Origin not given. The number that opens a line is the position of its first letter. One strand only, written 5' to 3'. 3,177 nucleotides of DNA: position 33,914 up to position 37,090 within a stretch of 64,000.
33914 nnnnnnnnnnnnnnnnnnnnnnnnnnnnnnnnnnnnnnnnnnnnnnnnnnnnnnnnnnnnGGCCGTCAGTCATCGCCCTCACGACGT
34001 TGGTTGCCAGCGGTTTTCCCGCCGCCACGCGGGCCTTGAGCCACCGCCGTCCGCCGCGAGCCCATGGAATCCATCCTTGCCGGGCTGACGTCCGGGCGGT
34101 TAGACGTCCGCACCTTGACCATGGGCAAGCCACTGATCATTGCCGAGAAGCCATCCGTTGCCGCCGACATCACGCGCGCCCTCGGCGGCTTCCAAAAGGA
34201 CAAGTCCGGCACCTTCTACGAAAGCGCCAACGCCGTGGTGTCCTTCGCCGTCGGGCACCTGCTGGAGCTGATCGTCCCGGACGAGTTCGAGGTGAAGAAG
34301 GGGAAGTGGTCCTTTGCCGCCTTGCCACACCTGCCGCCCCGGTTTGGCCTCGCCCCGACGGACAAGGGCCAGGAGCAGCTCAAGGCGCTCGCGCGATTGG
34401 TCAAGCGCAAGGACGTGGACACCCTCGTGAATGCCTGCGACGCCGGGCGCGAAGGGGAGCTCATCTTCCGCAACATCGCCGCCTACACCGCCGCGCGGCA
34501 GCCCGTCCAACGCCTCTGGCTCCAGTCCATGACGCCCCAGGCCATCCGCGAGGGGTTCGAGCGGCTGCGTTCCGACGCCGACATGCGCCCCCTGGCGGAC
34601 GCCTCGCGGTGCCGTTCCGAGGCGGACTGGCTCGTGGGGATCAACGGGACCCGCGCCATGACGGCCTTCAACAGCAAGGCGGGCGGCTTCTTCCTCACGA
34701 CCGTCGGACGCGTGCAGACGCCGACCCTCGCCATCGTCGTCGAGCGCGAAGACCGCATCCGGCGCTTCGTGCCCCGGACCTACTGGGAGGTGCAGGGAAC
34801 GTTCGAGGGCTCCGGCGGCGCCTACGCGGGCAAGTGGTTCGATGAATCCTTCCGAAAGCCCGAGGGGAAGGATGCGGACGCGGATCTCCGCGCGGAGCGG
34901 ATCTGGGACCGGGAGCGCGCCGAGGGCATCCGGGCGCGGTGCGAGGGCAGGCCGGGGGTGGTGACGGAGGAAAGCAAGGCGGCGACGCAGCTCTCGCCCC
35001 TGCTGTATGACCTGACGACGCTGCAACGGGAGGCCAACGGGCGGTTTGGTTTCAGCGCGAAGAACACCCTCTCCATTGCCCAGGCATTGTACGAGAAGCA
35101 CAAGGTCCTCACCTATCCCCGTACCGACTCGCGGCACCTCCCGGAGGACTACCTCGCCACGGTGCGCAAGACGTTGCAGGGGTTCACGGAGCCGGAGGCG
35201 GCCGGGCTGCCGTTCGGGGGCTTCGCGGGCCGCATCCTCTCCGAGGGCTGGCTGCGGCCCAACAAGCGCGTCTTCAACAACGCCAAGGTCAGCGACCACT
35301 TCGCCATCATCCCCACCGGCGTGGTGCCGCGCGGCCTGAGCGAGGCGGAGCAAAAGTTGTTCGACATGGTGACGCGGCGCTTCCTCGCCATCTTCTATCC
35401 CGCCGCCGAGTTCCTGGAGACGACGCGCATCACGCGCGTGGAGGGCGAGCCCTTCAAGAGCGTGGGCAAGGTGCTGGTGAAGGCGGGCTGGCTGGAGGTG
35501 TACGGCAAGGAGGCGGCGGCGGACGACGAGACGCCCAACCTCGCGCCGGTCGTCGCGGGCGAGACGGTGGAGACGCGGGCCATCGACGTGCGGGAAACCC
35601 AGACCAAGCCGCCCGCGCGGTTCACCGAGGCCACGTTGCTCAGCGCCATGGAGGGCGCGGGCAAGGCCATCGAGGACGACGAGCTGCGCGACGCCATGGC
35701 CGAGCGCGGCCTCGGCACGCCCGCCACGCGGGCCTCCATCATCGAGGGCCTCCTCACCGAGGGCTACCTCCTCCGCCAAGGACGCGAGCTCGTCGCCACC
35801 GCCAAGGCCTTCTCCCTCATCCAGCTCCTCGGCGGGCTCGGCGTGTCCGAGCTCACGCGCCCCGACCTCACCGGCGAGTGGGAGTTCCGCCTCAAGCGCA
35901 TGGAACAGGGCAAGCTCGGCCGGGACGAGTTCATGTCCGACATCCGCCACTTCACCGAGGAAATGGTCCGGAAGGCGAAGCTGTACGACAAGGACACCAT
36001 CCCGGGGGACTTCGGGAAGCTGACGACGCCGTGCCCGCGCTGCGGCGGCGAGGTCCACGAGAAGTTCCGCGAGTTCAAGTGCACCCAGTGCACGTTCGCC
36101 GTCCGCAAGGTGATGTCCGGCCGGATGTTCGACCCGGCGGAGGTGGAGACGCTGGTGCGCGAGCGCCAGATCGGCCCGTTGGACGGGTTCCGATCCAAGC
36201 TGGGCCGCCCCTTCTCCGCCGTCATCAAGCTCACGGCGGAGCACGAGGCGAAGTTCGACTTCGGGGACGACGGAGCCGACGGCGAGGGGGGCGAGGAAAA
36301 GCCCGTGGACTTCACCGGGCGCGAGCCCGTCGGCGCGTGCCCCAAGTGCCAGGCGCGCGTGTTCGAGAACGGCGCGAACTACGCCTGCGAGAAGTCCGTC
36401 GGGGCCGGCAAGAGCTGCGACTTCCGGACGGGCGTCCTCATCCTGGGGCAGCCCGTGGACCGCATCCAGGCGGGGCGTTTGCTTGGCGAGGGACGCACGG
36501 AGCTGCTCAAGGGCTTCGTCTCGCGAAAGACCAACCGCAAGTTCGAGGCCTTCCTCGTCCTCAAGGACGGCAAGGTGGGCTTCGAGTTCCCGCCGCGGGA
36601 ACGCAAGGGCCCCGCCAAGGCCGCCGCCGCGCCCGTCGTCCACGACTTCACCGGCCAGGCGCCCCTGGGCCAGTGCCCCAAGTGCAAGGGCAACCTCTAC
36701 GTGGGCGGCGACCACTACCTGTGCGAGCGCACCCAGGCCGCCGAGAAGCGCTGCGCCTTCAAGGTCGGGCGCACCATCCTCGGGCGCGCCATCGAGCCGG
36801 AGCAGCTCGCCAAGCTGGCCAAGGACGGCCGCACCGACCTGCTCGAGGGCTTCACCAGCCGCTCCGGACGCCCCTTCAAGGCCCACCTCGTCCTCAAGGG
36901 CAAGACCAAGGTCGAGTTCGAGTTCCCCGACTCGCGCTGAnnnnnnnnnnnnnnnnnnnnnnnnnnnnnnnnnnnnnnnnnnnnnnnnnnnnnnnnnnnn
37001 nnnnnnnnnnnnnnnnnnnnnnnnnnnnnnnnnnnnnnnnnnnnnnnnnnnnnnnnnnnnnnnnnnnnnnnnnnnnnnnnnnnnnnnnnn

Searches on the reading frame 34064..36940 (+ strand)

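Call 70: search_protein_families(library=pfam, proteins=[window:34064-36940:+], max_evalue=0.00001)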
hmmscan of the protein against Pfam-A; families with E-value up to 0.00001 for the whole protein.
window:34064-36940:+ (958 aa): 3 families
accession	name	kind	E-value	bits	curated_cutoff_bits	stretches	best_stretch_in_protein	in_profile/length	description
PF01131.25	Topoisom_bac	-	3.6e-112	375.8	35.1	1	175-624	4-410/411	DNA topoisomerase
PF13342.12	Toprim_Crpt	-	3.9e-55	184.1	32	3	897-955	2-60/60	C-terminal repeat of topoisomerase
PF01751.28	Toprim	-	1.1e-06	29.2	23.1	1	24-151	2-91/96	Toprim domain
